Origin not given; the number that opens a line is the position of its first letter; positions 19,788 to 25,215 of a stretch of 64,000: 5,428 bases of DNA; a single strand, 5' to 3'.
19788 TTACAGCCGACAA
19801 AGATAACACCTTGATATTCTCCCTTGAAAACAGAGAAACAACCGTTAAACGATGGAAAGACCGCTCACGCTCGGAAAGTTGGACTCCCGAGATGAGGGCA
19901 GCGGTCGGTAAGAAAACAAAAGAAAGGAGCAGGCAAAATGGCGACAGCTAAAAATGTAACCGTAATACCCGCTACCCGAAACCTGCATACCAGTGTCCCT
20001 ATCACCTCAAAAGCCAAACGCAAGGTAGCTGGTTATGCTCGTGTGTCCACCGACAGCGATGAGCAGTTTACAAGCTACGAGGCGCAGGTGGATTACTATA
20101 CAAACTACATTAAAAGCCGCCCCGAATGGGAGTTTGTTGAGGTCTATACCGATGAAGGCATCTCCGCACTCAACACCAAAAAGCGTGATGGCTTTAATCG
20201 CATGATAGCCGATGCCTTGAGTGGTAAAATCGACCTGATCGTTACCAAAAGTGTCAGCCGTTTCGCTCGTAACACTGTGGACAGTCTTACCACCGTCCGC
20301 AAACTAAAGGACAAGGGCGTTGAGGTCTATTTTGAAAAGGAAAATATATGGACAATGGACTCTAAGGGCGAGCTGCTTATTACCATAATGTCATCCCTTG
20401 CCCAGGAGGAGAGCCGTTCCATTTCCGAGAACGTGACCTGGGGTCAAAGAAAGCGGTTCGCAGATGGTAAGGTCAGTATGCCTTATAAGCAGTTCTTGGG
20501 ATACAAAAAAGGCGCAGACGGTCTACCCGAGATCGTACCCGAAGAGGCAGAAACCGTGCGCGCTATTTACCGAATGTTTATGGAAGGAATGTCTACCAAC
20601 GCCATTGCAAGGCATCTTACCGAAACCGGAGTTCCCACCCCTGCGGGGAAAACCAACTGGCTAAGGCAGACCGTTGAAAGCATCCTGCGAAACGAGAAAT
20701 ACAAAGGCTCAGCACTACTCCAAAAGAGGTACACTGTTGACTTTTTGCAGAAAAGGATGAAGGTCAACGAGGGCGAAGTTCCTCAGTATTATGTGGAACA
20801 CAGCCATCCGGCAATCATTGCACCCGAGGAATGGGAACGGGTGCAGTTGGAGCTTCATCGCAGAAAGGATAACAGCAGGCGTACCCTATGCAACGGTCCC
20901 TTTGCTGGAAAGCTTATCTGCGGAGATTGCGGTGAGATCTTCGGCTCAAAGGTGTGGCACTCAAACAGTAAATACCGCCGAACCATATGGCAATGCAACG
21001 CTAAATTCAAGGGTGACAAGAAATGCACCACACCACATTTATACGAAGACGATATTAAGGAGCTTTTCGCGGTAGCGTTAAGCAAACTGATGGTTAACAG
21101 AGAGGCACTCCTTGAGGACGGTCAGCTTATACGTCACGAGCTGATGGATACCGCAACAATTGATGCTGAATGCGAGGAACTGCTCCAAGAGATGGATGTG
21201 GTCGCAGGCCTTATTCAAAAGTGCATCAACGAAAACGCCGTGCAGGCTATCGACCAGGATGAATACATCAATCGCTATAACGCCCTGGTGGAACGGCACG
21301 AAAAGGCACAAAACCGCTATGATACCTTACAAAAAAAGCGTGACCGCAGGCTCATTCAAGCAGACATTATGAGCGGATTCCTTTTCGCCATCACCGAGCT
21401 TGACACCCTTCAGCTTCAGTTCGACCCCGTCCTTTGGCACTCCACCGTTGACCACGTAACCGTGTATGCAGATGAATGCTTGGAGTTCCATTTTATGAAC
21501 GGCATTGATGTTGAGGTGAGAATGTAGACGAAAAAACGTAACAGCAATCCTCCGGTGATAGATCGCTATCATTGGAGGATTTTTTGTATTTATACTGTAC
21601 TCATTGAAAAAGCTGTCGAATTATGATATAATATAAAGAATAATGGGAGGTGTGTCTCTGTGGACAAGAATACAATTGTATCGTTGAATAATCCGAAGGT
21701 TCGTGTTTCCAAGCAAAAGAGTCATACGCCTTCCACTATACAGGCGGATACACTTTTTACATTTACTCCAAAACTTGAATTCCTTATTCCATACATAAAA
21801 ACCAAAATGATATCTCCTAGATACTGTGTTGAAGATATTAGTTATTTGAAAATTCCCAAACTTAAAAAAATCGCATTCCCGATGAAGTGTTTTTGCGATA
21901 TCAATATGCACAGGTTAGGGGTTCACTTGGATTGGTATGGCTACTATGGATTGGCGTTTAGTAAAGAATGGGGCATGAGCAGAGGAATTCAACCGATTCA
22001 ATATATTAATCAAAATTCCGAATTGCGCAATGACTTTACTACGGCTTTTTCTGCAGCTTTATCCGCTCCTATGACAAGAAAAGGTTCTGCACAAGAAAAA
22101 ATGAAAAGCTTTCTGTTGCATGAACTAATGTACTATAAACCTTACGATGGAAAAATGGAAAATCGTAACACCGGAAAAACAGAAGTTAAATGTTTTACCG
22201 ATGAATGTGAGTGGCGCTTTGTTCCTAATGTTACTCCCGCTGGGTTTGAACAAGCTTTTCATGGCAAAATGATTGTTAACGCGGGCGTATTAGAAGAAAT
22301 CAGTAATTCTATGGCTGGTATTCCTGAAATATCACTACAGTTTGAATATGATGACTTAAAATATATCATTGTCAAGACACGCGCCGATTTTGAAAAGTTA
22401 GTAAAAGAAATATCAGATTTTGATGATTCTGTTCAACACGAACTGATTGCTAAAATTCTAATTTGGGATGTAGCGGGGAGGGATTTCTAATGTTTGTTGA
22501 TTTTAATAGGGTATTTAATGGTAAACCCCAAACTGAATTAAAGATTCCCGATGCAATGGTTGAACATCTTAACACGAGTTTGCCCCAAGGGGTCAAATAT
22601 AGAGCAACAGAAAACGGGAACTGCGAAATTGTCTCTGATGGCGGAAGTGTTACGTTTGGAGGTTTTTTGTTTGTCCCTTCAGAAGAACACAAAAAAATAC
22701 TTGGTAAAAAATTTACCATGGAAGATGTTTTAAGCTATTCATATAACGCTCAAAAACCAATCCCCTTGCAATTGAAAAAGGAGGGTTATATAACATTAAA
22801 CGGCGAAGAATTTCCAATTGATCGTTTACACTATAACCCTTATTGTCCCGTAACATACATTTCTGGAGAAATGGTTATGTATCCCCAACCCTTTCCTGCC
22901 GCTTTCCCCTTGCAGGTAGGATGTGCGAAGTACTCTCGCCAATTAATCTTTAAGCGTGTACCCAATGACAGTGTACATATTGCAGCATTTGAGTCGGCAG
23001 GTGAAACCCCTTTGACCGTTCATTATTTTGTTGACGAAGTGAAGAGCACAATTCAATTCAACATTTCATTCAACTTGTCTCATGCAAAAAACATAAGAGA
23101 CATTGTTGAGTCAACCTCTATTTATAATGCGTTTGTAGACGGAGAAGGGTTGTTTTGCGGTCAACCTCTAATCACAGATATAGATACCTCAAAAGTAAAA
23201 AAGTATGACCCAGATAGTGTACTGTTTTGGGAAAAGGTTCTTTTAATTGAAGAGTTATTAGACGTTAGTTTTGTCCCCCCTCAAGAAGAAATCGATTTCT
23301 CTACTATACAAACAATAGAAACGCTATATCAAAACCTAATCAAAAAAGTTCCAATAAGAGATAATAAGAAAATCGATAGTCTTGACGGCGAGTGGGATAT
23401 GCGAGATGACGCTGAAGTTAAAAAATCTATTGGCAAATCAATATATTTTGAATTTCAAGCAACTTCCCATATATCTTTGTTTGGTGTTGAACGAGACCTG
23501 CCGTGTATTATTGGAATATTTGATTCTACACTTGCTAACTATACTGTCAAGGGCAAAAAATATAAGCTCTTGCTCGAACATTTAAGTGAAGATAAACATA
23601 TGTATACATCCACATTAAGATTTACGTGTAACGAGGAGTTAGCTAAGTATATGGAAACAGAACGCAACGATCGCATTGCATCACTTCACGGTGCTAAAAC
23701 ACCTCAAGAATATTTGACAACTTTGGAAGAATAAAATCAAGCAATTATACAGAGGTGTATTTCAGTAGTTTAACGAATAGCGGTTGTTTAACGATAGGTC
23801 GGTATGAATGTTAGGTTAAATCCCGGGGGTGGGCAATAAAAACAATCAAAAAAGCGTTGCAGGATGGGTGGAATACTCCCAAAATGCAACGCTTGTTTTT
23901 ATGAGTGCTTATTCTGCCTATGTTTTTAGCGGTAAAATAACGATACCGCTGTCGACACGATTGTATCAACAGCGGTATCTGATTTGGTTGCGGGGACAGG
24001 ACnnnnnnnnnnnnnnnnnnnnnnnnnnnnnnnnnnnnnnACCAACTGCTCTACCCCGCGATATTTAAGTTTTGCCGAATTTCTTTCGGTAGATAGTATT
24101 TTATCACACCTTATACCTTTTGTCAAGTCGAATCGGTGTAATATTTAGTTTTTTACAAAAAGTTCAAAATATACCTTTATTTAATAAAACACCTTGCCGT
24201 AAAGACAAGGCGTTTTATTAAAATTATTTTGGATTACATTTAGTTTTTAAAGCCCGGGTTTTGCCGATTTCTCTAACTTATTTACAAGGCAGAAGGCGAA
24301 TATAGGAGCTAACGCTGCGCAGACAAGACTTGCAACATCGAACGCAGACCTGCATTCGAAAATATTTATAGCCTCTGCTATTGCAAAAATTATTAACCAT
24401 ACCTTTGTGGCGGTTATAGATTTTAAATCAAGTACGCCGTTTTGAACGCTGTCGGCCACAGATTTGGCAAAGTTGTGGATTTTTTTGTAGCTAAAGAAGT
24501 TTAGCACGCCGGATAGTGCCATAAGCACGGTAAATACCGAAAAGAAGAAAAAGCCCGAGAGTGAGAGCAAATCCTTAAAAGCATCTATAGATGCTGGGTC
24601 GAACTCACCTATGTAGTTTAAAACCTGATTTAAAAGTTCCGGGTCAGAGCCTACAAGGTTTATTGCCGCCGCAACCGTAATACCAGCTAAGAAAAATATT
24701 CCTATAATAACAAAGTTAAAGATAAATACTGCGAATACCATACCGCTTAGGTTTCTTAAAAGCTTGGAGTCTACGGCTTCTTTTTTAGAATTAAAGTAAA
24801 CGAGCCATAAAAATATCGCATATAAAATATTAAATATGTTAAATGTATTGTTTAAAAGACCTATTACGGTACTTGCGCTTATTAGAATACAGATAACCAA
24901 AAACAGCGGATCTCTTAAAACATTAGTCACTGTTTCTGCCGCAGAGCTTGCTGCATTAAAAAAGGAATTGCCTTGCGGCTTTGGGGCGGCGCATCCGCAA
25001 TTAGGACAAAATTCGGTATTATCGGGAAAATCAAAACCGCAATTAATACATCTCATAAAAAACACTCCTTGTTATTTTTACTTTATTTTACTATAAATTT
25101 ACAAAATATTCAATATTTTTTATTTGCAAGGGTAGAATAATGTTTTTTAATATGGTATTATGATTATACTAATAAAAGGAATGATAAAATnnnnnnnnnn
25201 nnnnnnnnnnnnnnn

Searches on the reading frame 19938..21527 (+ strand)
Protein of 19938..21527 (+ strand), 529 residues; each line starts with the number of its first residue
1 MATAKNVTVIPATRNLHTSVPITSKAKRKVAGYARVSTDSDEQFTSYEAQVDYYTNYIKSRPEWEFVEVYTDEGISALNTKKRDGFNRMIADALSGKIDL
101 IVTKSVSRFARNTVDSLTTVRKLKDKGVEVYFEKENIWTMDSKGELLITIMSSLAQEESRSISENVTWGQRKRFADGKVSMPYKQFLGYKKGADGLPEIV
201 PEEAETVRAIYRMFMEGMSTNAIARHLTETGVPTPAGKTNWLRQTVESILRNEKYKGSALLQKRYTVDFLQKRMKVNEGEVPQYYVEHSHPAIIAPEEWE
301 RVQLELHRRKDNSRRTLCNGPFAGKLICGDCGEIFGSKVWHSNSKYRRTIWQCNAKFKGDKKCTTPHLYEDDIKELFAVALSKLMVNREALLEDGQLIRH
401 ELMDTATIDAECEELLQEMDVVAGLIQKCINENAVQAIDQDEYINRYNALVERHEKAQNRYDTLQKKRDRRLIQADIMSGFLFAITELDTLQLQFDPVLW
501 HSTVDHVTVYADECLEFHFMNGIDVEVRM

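Call 9: search_protein_families(library=pfam, proteins=[window:19938-21527:+], max_evalue=0.001)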
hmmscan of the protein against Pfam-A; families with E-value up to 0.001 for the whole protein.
window:19938-21527:+ (529 aa): 3 families
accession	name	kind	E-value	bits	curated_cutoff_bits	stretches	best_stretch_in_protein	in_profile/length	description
PF00239.26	Resolvase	-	5e-36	124.4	23.3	1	30-178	1-144/145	Resolvase, N terminal domain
PF07508.19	Recombinase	-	3.8e-24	85.3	21.1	1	201-309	1-102/102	Recombinase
PF13408.12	Zn_ribbon_recom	-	1.7e-11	44.8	25.3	1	321-379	1-55/58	Recombinase zinc beta ribbon domain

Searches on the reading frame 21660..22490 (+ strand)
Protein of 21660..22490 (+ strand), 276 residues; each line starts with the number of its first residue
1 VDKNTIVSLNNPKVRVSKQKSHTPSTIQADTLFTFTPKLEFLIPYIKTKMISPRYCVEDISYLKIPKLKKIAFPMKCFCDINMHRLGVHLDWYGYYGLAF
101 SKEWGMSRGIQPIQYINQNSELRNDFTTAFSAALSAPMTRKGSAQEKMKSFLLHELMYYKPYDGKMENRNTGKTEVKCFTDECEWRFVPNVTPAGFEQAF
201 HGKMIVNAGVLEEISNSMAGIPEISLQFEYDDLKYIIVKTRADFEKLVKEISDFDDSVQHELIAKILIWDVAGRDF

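Call 9: search_protein_families(library=pfam, proteins=[window:21660-22490:+], max_evalue=0.001)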
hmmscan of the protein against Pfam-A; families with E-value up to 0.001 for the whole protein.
window:21660-22490:+ (276 aa): 1 family
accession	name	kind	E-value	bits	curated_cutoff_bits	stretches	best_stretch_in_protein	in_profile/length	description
PF10899.13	AbiGi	-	6.4e-26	91.9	22.4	1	51-238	3-184/185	Putative abortive phage resistance protein AbiGi, antitoxin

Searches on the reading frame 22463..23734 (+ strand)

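Call 9: search_protein_families(library=pfam, proteins=[window:22463-23734:+], max_evalue=0.001)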
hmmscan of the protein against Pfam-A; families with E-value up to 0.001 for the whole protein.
window:22463-23734:+ (423 aa): 1 family
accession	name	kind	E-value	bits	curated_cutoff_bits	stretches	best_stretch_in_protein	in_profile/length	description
PF16873.10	AbiGii_2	-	2.6e-47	161.9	25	1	10-400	1-386/397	Putative abortive phage resistance protein AbiGii toxin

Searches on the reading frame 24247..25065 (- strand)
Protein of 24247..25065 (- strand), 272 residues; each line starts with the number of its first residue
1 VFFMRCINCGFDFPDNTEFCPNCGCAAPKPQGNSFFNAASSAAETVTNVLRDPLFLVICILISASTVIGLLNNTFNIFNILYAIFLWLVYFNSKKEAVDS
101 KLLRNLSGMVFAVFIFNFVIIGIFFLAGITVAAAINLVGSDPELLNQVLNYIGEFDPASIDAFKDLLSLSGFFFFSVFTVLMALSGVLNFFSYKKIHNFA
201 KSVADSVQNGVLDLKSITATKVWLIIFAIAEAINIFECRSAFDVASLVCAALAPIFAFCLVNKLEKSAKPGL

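Call 9: search_protein_families(library=pfam, proteins=[window:24247-25065:-], max_evalue=0.001)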
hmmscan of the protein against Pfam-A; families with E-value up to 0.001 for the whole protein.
window:24247-25065:- (272 aa): 1 family
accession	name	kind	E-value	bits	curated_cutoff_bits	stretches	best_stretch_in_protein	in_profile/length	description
PF24867.1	DUF7733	-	0.00034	20.9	27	1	55-125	8-77/194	Domain of unknown function (DUF7733)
